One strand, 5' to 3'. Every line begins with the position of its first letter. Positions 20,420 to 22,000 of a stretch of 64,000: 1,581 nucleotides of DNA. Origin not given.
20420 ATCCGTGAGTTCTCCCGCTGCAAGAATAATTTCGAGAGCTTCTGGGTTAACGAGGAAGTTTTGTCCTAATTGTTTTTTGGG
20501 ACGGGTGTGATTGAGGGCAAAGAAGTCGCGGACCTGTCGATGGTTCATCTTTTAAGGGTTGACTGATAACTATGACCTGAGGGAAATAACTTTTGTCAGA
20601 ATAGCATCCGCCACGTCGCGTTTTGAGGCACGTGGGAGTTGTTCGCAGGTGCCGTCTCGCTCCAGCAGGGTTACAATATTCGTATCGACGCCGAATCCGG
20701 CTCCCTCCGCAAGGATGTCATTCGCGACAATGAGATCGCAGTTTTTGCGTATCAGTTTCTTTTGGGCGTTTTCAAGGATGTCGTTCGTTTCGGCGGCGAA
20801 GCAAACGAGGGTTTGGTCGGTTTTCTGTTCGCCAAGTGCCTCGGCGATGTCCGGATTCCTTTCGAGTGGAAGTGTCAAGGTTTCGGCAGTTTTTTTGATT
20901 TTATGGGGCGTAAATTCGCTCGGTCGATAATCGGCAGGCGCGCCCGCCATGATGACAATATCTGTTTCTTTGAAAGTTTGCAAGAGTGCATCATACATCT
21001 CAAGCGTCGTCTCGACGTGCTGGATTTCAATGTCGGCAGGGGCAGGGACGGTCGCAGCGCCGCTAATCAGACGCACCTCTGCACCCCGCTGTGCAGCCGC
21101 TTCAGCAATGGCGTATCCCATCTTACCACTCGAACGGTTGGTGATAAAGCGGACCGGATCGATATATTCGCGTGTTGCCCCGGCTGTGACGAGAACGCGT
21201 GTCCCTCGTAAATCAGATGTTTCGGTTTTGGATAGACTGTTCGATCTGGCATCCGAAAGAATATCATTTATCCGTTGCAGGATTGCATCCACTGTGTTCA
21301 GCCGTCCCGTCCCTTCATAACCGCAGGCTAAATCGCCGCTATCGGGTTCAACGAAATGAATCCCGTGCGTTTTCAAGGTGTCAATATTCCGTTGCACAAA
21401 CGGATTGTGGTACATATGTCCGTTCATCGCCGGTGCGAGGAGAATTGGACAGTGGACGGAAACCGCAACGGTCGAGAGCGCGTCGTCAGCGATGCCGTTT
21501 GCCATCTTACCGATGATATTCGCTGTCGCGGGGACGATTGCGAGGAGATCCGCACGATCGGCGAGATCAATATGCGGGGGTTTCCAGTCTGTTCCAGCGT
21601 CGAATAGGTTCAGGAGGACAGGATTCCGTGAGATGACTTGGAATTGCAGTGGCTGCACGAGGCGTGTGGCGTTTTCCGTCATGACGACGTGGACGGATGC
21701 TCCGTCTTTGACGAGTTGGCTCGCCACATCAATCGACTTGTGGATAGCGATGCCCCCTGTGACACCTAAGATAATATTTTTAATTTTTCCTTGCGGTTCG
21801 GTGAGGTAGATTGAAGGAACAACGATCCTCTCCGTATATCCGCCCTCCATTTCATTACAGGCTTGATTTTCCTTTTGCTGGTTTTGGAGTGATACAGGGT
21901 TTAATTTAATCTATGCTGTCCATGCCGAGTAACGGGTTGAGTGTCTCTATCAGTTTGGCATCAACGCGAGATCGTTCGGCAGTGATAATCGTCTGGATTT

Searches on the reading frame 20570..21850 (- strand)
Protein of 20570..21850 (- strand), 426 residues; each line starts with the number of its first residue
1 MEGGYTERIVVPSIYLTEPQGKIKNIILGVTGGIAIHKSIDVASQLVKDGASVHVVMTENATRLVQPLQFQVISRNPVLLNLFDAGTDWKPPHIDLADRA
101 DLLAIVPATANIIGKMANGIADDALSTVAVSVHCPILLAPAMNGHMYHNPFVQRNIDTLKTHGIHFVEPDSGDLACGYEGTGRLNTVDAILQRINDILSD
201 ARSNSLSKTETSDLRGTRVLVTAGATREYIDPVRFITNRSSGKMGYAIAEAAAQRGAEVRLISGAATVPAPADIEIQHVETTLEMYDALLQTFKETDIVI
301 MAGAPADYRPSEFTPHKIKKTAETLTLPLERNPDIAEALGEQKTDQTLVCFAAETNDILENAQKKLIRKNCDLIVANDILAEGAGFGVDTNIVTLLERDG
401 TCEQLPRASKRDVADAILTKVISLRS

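Call 65: search_protein_families(library=pfam, proteins=[window:20570-21850:-])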
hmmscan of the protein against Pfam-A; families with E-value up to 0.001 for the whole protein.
window:20570-21850:- (426 aa): 2 families
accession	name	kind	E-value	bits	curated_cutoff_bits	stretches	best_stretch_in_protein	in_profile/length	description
PF04127.22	DFP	-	5.7e-73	245.1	22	1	214-396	1-186/186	DNA/pantothenate metabolism flavoprotein C-terminal domain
PF02441.25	Flavoprotein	-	5.8e-32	111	22.7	1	24-197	1-161/162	Flavoprotein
